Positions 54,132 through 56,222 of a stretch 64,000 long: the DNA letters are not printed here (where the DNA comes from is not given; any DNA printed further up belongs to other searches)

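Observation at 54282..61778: Enediyne-PKSE-like iterative PKS with built-in PPTase-like domain plus an extra C-terminal methyltransferase, and no thioesterase or warhead cassette in view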

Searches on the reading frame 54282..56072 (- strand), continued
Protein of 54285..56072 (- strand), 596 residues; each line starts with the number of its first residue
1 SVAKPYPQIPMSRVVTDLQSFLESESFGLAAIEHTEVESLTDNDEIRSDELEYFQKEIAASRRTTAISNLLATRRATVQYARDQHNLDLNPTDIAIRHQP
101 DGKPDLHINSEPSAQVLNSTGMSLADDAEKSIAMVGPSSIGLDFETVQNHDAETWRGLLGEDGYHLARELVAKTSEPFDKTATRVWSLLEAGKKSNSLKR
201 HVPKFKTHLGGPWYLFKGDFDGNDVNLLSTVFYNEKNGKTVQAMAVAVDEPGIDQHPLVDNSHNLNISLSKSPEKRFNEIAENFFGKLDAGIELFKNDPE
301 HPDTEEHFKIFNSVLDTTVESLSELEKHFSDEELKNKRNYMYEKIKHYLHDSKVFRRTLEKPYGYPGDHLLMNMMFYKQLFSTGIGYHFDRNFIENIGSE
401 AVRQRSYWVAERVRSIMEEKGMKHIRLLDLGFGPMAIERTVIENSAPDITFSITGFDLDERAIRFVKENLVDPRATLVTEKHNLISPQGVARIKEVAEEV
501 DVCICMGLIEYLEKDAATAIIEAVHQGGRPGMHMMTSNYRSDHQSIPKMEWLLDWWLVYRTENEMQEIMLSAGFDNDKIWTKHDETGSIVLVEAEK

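Call 46: predict_structure(alignment_id=A4)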
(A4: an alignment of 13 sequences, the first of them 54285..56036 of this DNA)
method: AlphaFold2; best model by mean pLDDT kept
length: 584 residues; sequences in the alignment: 13
mean_pLDDT: 85.0   pTM: 0.54
mean pLDDT of the five models: 85.0, 84.7, 84.7, 84.5, 83.2
residues with pLDDT >= 90: 256; 70-90: 272; 50-70: 34; < 50: 22
segments of 3 or more residues with pLDDT < 50: 240-258, 350-352
pLDDT, mean of each block of 10 residues (from residue 1): 77 80 76 81 89 93 92 86 86 82 82 91 87 90 92 91 88 94 81 80 82 88 73 81 29 37 86 88 91 90 88 85 89 82 64 65 83 89 84 92 94 94 85 94 88 88 94 91 96 89 93 96 93 85 84 96 96 89 97
secondary structure, 60 per line:
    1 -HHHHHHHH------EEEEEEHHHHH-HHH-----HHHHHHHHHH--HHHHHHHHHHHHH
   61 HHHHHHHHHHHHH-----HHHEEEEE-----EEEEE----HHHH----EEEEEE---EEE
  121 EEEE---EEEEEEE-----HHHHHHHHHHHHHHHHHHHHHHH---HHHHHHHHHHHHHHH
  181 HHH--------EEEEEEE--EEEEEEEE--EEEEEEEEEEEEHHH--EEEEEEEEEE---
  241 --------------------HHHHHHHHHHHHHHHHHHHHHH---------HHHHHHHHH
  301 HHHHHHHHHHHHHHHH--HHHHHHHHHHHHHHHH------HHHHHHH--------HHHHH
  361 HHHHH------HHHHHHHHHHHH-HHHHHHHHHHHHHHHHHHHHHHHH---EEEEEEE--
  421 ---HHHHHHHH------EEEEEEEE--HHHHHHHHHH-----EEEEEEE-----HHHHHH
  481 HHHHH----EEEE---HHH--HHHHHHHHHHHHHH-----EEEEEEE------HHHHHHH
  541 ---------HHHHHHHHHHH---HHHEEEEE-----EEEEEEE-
elements in order: H2-9 E16-21 H22-26 H36-45 H48-73 E82-86 E92-96 H101-104 E109-114 E118-124 E128-134 H140-162 H166-183 E192-198 E201-208 E211-222 E228-237 H261-282 H292-316 H319-334 H341-347 H356-365 H372-383 H385-408 E412-418 H424-431 E438-445 H448-457 E463-469 H475-485 E490-493 H502-515 E521-527 H534-540 H550-560 E567-571 E577-583

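Call 48: fold_search(model_id=the predicted structure, library=pdb)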
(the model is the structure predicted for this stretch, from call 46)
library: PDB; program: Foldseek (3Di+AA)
matches with E <= 10: 1575; with E <= 0.001: 721
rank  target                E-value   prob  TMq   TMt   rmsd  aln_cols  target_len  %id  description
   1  3ocj                  6.8e-10  1.00  0.34  0.62  10.3       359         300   14  The crystal structure of a possilbe exported protein from Bordetella parapertussis (released 2010-10-06)
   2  8bii_A                7.2e-09  1.00  0.27  0.45  13.2       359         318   14  O-Methyltransferase Plu4895 (mutant H229N) in complex with SAH (released 2023-03-08)
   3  8rpr                  8.0e-09  1.00  0.25  0.40  15.1       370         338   15  Crystal Structure of SgvM methyltransferase in complex with alpha-ketoleucine and Zn2+ ion (released 2024-07-24)
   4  8rxf                  9.4e-09  1.00  0.25  0.41  14.9       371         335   16  Crystal structure of S-SAD phased alpha-keto C-methyl transferase SgvM bound to ketoleucine (released 2024-07-03)
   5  8ftr                  1.3e-08  1.00  0.27  0.44  15.3       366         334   17  SgvM methyltransferase with MTA and alpha-ketoleucine (released 2023-11-01)
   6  8bgt_A                1.5e-08  1.00  0.28  0.46  11.8       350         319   13  O-Methyltransferase Plu4890 in complex with SAM (released 2023-03-08)
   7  8ftv                  1.7e-08  1.00  0.26  0.42  15.3       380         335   16  SgvM methyltransferase triple variant (M144V/F329V/T331A) with SAH and 2-oxo-4-phenylbutanoic acid (released 2023-11-01)
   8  1tw2_A                1.9e-08  1.00  0.23  0.37   4.7       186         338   14  Crystal structure of Carminomycin-4-O-methyltransferase (DnrK) in complex with S-adenosyl-L-homocystein (SAH) and 4-me (released 2004-09-14)
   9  8bic_B                2.0e-08  1.00  0.27  0.44  13.9       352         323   14  O-Methyltransferase Plu4891 in complex with SAH (released 2023-03-08)
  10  8big_A                2.1e-08  1.00  0.26  0.44  13.4       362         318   15  O-Methyltransferase Plu4895 in complex with SAH (released 2023-03-08)
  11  8bii_G                2.1e-08  1.00  0.26  0.42  13.8       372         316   14  O-Methyltransferase Plu4895 (mutant H229N) in complex with SAH (released 2023-03-08)
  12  8bij_A                2.3e-08  1.00  0.26  0.44  12.3       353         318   13  O-Methyltransferase Plu4894 (mutant I88M, W91L, C97Y, S142L, G146V, Y258M, L270F, S309Y) in complex with SAH (released 2023-03-08)
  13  9lac_B                2.4e-08  1.00  0.27  0.42  13.0       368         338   12  Comparative analysis of functions and catalytic mechanisms of methyltransferases involved in anthracycline biosynthesi (released 2026-01-07)
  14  8fts                  2.5e-08  1.00  0.26  0.42  15.6       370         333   16  SgvM methyltransferase with SAH and alpha-ketoleucine (released 2023-11-01)
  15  8rxg                  2.8e-08  1.00  0.27  0.43  15.1       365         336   16  Crystal structure of alpha-keto C-methyl transferase SgvM bound to SAM (released 2024-07-24)
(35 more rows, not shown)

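Call 50: list_cluster_members(proteins=[P0131, P0132, P0133, P0161, P0168, P0172, P0177, P0205, P0218, P0227])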
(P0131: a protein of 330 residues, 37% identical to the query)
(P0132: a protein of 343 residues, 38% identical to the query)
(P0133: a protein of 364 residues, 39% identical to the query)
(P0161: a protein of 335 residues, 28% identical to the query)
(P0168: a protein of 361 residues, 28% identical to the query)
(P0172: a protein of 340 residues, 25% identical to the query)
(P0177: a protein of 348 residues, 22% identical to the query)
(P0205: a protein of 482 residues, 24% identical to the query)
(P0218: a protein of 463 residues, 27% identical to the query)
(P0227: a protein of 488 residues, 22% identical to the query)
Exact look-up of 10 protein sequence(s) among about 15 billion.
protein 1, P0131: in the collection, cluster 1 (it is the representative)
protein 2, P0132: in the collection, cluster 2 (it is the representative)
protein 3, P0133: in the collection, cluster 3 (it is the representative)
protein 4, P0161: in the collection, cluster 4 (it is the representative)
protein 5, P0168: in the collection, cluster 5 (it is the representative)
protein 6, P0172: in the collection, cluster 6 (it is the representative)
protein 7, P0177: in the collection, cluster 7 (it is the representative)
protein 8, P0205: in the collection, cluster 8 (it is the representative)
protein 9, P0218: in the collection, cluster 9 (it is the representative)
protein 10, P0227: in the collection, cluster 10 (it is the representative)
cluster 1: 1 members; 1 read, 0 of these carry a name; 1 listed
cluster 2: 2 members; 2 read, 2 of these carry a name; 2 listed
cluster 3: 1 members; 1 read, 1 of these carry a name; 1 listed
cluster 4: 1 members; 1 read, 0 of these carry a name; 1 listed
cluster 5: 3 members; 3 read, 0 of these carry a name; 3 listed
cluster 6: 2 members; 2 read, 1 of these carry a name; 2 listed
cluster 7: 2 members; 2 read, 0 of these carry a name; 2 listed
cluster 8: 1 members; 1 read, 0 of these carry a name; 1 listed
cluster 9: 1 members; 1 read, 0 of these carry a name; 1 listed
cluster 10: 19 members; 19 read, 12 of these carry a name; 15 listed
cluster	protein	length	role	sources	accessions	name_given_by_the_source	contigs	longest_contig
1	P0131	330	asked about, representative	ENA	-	-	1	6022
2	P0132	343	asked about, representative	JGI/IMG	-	extracellular factor (EF) 3-hydroxypalmitic acid methyl ester biosynthesis protein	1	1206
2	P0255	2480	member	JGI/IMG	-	enediyne polyketide synthase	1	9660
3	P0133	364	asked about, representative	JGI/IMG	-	extracellular factor (EF) 3-hydroxypalmitic acid methyl ester biosynthesis protein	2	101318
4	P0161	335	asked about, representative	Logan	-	-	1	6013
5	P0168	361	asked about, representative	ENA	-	-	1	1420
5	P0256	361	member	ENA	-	-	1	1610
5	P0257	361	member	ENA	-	-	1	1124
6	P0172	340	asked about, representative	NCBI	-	-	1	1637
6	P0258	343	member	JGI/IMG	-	extracellular factor (EF) 3-hydroxypalmitic acid methyl ester biosynthesis protein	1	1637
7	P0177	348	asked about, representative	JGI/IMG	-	-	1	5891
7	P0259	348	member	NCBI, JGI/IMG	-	-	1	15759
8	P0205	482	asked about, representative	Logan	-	-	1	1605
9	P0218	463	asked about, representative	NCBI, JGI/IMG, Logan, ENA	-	-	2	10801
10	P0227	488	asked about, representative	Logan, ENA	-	-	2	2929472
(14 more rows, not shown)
